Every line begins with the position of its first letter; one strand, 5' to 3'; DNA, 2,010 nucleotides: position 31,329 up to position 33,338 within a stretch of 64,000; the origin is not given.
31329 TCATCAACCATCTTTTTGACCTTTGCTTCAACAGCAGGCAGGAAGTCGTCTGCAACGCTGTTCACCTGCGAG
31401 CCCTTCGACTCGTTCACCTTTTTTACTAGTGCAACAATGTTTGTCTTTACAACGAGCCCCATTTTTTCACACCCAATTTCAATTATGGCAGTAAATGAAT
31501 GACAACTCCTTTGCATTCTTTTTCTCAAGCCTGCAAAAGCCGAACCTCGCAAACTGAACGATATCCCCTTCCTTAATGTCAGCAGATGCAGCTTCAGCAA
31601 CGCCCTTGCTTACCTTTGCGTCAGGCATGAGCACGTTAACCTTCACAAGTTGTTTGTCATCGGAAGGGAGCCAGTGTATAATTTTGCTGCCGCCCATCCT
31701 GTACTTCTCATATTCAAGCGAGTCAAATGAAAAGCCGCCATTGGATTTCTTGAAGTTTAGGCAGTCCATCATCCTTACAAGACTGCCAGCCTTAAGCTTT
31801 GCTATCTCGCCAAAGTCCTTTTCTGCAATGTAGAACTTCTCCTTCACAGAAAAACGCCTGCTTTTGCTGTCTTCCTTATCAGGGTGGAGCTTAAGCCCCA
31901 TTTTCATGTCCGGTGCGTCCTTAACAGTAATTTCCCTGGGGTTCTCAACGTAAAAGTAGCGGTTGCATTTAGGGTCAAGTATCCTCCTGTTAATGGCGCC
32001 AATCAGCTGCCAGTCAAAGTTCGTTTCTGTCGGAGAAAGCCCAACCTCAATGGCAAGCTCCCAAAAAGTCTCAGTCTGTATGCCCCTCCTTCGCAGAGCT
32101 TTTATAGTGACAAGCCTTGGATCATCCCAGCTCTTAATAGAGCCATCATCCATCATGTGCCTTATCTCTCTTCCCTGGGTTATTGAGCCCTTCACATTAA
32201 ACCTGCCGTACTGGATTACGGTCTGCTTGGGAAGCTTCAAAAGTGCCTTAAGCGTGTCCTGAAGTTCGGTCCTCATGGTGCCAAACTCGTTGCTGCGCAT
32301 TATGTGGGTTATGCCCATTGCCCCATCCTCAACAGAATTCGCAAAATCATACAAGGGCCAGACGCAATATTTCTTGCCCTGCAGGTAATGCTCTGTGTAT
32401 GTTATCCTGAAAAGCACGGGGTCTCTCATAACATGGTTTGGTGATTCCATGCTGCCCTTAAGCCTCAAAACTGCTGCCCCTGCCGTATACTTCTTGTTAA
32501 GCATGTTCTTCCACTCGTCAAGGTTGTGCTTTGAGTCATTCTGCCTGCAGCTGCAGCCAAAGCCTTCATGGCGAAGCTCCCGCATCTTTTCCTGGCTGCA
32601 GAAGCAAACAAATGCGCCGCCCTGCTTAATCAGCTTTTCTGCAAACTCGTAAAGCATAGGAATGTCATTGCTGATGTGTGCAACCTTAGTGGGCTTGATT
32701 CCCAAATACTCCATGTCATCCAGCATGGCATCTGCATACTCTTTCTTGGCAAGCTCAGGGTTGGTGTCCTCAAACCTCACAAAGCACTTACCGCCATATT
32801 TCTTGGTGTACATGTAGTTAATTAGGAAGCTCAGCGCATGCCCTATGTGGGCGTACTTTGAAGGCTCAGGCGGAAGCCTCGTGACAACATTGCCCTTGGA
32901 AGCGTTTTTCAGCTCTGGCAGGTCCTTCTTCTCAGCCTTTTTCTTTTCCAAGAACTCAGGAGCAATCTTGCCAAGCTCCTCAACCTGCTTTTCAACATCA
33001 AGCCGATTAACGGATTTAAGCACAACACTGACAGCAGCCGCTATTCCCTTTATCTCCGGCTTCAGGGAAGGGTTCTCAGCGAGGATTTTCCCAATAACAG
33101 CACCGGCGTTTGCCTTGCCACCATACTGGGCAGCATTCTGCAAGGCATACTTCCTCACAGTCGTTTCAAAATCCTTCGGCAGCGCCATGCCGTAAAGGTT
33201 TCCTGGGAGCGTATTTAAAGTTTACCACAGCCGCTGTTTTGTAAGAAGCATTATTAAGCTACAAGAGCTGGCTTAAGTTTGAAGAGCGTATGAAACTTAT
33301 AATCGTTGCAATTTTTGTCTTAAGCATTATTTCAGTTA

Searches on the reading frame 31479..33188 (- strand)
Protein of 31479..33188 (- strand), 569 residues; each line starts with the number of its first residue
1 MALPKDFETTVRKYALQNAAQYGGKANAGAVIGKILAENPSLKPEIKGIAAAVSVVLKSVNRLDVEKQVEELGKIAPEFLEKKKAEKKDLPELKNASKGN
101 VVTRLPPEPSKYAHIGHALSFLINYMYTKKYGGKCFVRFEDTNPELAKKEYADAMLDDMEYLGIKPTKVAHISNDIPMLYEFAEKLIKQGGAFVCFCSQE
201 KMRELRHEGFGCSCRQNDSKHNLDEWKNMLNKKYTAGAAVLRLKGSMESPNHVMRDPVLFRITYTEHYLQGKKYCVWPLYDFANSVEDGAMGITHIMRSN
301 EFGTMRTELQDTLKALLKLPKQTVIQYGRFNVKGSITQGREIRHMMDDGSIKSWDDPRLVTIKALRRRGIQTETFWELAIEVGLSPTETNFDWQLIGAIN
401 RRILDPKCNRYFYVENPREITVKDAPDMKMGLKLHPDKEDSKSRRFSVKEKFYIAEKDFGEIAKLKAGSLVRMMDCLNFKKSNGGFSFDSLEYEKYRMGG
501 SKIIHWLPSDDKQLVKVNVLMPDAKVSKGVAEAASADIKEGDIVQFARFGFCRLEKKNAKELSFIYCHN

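Call 25: search_protein_families(library=pfam, proteins=[window:31479-33188:-])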
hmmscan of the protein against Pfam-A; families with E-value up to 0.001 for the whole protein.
window:31479-33188:- (569 aa): 4 families
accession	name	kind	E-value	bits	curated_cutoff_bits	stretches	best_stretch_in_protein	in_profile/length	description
PF00749.27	tRNA-synt_1c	-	1.3e-75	254.7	23.4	1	101-405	2-313/314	tRNA synthetases class I (E and Q), catalytic domain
PF03950.23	tRNA-synt_1c_C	-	8.1e-11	42.4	23.9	1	408-481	1-73/91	tRNA synthetases class I (E and Q), anti-codon binding domain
PF20974.2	tRNA-synt_1c_C2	-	1.9e-08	35.3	23.9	1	503-554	1-68/69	tRNA synthetases class I (E and Q), anti-codon binding domain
PF01406.26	tRNA-synt_1e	-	0.00073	19.4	27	0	148-233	76-162/301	tRNA synthetases class I (C) catalytic domain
